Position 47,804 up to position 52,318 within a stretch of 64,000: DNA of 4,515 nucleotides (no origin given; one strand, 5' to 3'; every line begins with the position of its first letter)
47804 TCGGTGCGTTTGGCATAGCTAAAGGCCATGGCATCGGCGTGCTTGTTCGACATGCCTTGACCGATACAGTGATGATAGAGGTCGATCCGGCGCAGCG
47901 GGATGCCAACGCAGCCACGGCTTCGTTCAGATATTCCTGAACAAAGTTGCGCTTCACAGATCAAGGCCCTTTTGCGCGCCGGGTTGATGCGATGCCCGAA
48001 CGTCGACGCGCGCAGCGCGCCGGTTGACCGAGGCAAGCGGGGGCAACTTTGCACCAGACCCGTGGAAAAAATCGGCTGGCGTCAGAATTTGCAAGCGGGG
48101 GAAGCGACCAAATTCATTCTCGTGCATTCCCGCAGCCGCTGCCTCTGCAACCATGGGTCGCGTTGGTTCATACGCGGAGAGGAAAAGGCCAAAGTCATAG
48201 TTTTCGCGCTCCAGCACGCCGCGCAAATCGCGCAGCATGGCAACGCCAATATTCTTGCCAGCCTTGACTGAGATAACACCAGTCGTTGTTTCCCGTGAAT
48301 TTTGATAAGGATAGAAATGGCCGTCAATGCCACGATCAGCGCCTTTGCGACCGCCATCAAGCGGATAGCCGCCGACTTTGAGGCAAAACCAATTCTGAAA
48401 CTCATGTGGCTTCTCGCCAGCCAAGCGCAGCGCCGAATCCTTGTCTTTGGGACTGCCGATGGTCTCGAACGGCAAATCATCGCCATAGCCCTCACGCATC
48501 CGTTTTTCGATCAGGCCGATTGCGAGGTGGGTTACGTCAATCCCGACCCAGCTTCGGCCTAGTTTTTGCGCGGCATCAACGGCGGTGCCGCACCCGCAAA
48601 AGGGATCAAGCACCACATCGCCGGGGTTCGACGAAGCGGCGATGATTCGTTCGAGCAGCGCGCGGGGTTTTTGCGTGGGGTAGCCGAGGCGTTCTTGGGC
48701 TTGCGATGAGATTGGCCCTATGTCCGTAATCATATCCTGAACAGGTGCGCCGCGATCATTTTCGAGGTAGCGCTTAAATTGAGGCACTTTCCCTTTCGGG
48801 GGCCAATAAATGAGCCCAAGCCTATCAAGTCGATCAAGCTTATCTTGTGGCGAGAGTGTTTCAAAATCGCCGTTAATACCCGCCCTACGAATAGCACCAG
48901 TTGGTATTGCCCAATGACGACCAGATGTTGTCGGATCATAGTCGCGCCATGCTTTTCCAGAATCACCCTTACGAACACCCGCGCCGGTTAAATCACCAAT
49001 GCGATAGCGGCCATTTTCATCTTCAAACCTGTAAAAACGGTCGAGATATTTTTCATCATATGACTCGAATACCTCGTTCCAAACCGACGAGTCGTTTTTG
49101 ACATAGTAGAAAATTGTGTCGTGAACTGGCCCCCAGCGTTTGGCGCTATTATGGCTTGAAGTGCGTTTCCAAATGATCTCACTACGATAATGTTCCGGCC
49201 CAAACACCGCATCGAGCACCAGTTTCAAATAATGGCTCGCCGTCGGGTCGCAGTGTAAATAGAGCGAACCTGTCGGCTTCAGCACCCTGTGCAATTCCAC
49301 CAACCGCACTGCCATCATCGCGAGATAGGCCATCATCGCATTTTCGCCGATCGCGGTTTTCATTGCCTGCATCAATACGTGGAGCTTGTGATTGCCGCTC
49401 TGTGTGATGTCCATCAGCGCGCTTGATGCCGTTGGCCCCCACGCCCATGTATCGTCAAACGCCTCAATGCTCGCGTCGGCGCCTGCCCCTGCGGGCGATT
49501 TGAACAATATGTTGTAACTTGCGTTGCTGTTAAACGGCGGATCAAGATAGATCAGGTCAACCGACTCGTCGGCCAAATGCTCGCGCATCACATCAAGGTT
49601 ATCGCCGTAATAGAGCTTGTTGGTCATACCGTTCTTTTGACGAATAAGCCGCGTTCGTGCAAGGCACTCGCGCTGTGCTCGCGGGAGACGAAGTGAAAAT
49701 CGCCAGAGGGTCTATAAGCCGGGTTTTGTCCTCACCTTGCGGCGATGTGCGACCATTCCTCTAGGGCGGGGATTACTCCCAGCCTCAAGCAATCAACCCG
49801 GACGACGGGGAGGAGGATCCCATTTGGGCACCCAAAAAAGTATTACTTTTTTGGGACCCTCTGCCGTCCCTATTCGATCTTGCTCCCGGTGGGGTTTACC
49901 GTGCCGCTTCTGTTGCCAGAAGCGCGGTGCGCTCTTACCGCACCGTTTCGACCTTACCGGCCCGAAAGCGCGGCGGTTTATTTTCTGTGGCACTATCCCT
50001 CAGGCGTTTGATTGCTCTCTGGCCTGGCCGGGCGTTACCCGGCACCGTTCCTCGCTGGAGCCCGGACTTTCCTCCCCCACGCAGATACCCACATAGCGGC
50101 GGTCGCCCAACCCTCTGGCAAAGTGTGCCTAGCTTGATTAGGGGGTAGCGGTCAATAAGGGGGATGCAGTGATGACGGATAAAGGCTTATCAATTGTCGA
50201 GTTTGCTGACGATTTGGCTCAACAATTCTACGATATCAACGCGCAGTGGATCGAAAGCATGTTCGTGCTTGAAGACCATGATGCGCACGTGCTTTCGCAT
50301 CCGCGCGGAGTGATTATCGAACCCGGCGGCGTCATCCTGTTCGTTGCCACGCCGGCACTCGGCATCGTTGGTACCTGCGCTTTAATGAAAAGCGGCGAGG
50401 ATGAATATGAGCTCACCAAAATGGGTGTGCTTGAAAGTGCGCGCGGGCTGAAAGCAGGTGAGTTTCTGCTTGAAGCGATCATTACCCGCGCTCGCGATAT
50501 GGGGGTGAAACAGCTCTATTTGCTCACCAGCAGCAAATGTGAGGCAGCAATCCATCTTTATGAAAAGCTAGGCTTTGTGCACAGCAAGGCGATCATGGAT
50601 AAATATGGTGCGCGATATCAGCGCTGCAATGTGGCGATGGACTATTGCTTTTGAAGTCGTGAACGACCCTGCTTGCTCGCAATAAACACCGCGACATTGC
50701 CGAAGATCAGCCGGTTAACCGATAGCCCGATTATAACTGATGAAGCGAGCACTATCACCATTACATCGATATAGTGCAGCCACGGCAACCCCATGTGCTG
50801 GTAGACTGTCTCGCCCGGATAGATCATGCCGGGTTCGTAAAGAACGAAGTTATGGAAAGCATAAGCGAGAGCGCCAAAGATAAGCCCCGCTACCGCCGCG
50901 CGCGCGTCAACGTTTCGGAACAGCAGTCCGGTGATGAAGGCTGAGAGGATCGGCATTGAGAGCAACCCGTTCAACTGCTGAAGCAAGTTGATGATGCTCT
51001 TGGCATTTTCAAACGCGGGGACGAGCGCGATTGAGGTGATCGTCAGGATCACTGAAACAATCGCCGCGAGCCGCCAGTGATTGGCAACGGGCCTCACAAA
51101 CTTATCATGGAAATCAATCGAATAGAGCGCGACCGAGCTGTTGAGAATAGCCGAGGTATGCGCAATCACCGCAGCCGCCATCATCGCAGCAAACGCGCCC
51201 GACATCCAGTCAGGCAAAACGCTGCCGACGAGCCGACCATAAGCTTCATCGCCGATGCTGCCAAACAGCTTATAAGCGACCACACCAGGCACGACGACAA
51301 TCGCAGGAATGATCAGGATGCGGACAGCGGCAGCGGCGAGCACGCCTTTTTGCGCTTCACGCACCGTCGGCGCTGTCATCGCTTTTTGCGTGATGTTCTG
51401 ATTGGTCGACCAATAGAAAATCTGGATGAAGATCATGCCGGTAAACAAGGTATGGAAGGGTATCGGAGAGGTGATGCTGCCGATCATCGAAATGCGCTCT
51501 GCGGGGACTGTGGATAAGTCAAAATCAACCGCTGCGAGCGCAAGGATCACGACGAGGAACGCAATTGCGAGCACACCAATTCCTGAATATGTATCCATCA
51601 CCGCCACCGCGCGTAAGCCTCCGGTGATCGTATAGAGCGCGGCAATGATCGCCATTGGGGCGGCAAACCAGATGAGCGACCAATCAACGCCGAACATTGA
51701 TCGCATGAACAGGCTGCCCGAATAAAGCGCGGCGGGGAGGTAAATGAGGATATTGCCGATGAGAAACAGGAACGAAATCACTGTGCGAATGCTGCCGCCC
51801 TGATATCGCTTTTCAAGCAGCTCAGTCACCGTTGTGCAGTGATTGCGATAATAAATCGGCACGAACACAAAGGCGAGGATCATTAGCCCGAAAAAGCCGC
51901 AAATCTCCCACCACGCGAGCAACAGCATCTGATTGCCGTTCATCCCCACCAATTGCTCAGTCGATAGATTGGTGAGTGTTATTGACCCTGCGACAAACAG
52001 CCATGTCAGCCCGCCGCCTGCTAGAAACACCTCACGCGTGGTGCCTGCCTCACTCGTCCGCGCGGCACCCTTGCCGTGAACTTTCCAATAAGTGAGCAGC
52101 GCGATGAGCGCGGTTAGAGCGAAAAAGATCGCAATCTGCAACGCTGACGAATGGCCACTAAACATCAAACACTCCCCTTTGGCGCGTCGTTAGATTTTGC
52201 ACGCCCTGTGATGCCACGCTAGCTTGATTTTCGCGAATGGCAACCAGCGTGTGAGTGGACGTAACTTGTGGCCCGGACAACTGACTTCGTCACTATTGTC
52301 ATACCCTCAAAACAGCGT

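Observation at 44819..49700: Accessory island about 70 bp from the 3' end of rnpB: DNA MTase-nuclease fusion, coupled mini-ORF, orphan Wzy-like membrane protein and SAM methyltransferase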

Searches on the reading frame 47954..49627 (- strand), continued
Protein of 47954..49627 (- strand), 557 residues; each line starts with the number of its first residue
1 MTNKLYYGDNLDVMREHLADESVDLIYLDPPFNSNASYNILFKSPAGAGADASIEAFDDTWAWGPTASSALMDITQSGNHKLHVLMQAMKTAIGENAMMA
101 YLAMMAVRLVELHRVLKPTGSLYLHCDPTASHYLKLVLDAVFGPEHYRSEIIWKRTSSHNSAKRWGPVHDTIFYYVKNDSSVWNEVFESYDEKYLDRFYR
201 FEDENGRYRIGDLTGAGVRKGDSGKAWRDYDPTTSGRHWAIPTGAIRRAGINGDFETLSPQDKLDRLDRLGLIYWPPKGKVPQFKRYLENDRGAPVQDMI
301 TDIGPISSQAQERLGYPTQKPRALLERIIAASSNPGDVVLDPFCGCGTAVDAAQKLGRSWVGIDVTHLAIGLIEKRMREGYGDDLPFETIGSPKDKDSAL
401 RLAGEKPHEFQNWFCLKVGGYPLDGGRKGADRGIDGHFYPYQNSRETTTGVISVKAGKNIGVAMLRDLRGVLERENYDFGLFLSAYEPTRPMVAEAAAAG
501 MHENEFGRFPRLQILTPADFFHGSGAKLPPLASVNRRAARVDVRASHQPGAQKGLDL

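Call 102: get_annotated_region(hit=H2, flank=4000)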
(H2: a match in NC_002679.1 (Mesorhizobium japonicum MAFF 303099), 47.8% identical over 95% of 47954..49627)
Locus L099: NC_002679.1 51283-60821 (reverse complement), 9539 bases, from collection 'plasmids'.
description: Mesorhizobium japonicum MAFF 303099 plasmid pMLa, complete sequence
organism: Mesorhizobium japonicum MAFF 303099 (NCBI taxid 266835)
taxonomy: Bacteria; Pseudomonadota; Alphaproteobacteria; Hyphomicrobiales; Phyllobacteriaceae; Mesorhizobium; Mesorhizobium japonicum; Mesorhizobium japonicum MAFF 303099
host: -; source: -; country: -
typing (MOB-suite, as given by PLSDB): conjugative; relaxase MOBP,MOBP; mating-pair formation MPF_T
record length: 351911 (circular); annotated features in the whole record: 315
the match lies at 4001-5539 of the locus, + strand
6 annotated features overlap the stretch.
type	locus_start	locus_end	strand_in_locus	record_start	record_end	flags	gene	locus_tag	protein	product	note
CDS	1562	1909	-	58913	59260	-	-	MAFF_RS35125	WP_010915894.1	hypothetical protein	-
CDS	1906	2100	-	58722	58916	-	-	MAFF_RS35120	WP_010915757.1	hypothetical protein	-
CDS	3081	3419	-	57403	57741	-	-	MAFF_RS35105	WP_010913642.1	hypothetical protein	-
CDS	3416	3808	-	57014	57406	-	-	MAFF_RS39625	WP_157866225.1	hypothetical protein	-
CDS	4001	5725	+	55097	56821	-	-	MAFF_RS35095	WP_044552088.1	site-specific DNA-methyltransferase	GO:0006306 - DNA methylation [Evidence IEA]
CDS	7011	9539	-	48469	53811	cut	-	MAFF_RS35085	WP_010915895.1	type I polyketide synthase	-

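Call 103: get_annotated_region(hit=H16, flank=3000)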
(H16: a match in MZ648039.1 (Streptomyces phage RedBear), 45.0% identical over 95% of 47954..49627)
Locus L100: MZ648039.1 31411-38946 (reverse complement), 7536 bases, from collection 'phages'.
description: Streptomyces phage RedBear, complete genome.
organism: Streptomyces phage RedBear (NCBI taxid 2863854)
taxonomy: Viruses; Duplodnaviria; Heunggongvirae; Uroviricota; Caudoviricetes; Arquatrovirinae; Likavirus
host: Streptomyces lividans JI 1326; source: soil; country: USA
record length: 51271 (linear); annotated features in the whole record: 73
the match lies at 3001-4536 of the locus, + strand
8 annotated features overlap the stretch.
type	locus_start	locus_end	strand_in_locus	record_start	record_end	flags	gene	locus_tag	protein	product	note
CDS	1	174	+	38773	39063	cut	53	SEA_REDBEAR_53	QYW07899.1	hypothetical protein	-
CDS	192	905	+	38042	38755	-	52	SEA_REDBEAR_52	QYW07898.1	ThyX-like thymidylate synthase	-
CDS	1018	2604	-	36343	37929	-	51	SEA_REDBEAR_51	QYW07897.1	serine integrase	-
CDS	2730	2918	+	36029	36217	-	50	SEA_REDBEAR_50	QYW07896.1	hypothetical protein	-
CDS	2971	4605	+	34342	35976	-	49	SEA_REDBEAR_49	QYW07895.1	methyltransferase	-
CDS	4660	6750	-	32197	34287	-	48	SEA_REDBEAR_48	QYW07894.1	ribonucleotide reductase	-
CDS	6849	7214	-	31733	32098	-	47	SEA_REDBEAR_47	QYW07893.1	hypothetical protein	-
CDS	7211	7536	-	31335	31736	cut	46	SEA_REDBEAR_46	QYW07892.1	helix-turn-helix DNA binding domain protein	helix-turn-helix DNA binding domain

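Call 104: get_annotated_region(hit=H4, flank=4000)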
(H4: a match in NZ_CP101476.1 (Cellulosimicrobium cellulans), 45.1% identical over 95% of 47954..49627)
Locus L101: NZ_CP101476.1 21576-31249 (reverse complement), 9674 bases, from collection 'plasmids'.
description: Cellulosimicrobium cellulans strain TL2 plasmid pTL2A, complete sequence
organism: Cellulosimicrobium cellulans (NCBI taxid 1710)
taxonomy: Bacteria; Actinomycetota; Actinomycetes; Micrococcales; Promicromonosporaceae; Cellulosimicrobium; Cellulosimicrobium cellulans
host: -; source: water,poultry farm; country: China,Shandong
typing (MOB-suite, as given by PLSDB): non-mobilizable
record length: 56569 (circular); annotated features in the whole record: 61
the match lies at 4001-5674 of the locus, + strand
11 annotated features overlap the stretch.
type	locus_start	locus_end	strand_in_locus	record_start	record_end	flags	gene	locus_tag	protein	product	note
CDS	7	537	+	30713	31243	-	-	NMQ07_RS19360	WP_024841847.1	hypothetical protein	-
CDS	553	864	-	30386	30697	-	-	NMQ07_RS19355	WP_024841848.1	hypothetical protein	-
CDS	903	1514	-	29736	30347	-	-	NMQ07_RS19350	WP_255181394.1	cadmium resistance transporter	-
CDS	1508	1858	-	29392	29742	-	-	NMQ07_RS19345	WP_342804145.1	metalloregulator ArsR/SmtB family transcription factor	GO:0006355 - regulation of DNA-templated transcription [Evidence IEA]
CDS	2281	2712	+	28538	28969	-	-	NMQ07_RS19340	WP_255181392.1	hypothetical protein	-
CDS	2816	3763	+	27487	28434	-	-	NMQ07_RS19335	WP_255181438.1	restriction endonuclease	GO:0009307 - DNA restriction-modification system [Evidence IEA]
CDS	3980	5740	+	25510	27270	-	-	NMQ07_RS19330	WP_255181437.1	DNA methyltransferase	GO:0006306 - DNA methylation [Evidence IEA]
CDS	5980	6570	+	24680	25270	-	-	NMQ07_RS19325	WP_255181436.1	hypothetical protein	-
CDS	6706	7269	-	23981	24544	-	-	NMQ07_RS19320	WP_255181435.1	type II toxin-antitoxin system Phd/YefM family antitoxin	-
CDS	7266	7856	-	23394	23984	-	-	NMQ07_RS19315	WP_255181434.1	hypothetical protein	-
CDS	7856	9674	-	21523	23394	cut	-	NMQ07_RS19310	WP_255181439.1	type IV secretory system conjugative DNA transfer family protein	-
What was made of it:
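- One plasmid copy has a separate restriction endonuclease gene next to it (call 104).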

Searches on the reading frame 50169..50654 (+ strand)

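Call 5: search_protein_families(library=pfam, proteins=[window:50169-50654:+], max_evalue=0.01)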
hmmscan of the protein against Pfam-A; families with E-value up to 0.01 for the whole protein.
window:50169-50654:+ (161 aa): 4 families
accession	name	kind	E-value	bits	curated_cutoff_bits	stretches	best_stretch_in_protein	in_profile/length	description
PF13508.13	Acetyltransf_7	-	4.5e-12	46.6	27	1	57-137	5-83/84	Acetyltransferase (GNAT) domain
PF00583.31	Acetyltransf_1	-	4.8e-12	46.6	20.7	1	50-136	38-116/116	Acetyltransferase (GNAT) family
PF13673.13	Acetyltransf_10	-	1.2e-06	28.9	23.6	1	53-151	29-122/128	Acetyltransferase (GNAT) domain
PF08445.16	FR47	-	0.0021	18.4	22.1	1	81-138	23-79/86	FR47-like protein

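Call 35: search_protein_families(library=pfam, proteins=[L091:9300-9695:+], max_evalue=1)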
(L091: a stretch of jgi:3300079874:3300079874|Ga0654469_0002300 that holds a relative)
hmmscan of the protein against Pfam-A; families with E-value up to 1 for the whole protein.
L091:9300-9695:+ (131 aa): 1 family
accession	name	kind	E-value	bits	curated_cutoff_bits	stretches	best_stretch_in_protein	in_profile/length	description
PF11162.13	DUF2946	-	0.00099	20.3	23.7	1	11-128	2-117/117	Protein of unknown function (DUF2946)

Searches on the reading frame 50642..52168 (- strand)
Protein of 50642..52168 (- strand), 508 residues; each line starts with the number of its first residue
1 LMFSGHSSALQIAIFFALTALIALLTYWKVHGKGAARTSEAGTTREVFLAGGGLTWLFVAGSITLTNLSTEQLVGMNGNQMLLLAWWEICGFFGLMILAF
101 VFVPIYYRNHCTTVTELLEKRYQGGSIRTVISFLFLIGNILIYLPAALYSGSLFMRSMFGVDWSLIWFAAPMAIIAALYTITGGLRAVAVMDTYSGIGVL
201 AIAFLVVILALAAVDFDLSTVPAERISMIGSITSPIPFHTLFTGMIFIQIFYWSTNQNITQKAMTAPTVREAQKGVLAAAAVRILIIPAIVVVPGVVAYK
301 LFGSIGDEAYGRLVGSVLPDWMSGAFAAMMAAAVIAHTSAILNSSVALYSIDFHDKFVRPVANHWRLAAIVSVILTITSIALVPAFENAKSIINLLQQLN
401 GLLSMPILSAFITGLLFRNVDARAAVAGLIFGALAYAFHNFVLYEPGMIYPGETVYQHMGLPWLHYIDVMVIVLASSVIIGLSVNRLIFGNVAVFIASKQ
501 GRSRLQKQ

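Call 85: search_protein_families(library=pfam, proteins=[window:50642-52168:-], max_evalue=0.0001)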
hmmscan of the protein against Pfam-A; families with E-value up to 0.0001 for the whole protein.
window:50642-52168:- (508 aa): 1 family
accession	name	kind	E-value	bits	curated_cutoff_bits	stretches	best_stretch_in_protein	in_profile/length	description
PF00474.23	SSF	-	1.5e-36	126.6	22.8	1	48-432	2-406/406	Sodium:solute symporter family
